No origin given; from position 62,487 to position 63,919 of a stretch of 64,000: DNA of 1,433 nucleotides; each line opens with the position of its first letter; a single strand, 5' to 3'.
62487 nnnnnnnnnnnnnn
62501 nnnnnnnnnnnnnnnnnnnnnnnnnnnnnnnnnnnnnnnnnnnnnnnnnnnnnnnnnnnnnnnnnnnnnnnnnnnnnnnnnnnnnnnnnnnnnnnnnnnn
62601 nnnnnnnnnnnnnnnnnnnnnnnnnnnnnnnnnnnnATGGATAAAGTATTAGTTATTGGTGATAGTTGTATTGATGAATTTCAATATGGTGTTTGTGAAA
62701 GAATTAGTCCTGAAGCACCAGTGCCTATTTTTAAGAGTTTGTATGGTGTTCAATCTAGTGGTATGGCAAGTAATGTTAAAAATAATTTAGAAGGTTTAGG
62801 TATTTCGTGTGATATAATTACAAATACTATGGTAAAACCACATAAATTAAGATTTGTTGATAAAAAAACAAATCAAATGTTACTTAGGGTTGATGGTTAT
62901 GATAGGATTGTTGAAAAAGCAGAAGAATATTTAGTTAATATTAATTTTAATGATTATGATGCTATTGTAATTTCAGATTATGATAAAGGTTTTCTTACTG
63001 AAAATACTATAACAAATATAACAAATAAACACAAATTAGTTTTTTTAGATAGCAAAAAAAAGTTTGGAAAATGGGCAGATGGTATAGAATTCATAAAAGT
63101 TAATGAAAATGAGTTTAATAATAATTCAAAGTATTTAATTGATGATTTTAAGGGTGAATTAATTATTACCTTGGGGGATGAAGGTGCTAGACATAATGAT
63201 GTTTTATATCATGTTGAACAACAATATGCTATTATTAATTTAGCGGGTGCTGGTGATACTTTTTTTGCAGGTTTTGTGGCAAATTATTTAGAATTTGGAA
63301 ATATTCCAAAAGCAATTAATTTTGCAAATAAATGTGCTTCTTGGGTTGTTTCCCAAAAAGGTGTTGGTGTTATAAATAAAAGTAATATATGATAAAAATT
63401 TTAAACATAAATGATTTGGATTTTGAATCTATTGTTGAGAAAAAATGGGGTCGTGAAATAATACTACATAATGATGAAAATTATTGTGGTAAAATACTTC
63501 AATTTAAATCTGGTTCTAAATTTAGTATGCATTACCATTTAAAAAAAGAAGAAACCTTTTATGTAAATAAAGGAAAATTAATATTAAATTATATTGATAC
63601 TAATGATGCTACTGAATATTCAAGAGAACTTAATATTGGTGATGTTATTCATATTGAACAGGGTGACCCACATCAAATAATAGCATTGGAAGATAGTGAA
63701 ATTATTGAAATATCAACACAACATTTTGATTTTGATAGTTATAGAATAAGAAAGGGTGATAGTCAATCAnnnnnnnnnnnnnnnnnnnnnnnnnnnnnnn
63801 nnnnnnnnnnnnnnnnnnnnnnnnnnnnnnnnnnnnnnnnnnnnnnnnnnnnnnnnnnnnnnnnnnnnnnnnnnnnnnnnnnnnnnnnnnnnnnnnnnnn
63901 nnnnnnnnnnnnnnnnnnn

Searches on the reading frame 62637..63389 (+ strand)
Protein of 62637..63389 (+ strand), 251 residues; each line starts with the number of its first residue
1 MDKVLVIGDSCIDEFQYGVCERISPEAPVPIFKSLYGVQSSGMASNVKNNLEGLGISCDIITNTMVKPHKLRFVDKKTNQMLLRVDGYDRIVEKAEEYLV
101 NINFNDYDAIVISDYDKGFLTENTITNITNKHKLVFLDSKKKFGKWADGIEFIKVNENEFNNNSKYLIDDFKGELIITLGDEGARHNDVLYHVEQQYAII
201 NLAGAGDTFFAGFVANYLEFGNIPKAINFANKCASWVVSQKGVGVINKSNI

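Call 6: search_protein_families(library=pfam, proteins=[window:62637-63389:+], max_evalue=0.01)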
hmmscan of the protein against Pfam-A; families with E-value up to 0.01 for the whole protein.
window:62637-63389:+ (251 aa): 1 family
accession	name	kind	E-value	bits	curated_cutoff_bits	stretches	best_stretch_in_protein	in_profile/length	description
PF00294.29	PfkB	-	2e-17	63.9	25.8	1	48-245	69-297/302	pfkB family carbohydrate kinase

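Call 7: search_protein_families(library=phrogs, proteins=[window:62637-63389:+], max_evalue=0.01)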
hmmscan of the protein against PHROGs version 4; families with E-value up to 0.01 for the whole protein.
window:62637-63389:+ (251 aa): 2 families
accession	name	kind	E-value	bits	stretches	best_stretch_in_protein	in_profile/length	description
phrog_8133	-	unknown function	3e-70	237.3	1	2-251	3-241/246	-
phrog_15334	-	unknown function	8.6e-06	26.3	1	167-242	218-307/323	-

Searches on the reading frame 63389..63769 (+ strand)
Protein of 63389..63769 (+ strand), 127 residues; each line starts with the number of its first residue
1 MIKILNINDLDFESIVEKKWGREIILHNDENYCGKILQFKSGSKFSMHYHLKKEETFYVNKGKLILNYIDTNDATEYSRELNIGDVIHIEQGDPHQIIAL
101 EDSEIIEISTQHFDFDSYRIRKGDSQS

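Call 6: search_protein_families(library=pfam, proteins=[window:63389-63769:+], max_evalue=0.01)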
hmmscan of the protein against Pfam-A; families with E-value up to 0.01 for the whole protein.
window:63389-63769:+ (127 aa): 6 families
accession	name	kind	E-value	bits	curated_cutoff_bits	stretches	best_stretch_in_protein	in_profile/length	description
PF00190.28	Cupin_1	-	1.3e-08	35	22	1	38-109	39-111/151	Cupin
PF07883.17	Cupin_2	-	3.7e-08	33.4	27.2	1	38-103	4-62/70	Cupin domain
PF14667.12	Polysacc_synt_C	-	4.5e-05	24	28.7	1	40-112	26-100/111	Polysaccharide biosynthesis C-terminal domain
PF12973.13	Cupin_7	-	0.0011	19.1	27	1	7-65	8-65/105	ChrR Cupin-like domain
PF07385.18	Lyx_isomer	-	0.0016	18.1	20.8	1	28-82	83-140/222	D-lyxose isomerase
PF01050.24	MannoseP_isomer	-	0.0022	18.6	23.6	1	14-96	10-86/116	Mannose-6-phosphate isomerase C-terminal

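Call 7: search_protein_families(library=phrogs, proteins=[window:63389-63769:+], max_evalue=0.01)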
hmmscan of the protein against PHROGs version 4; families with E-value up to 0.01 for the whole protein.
window:63389-63769:+ (127 aa): 1 family
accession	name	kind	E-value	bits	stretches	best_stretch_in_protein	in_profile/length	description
phrog_7851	-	other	1.5e-38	132.4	1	15-124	7-117/117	cysteine dioxygenase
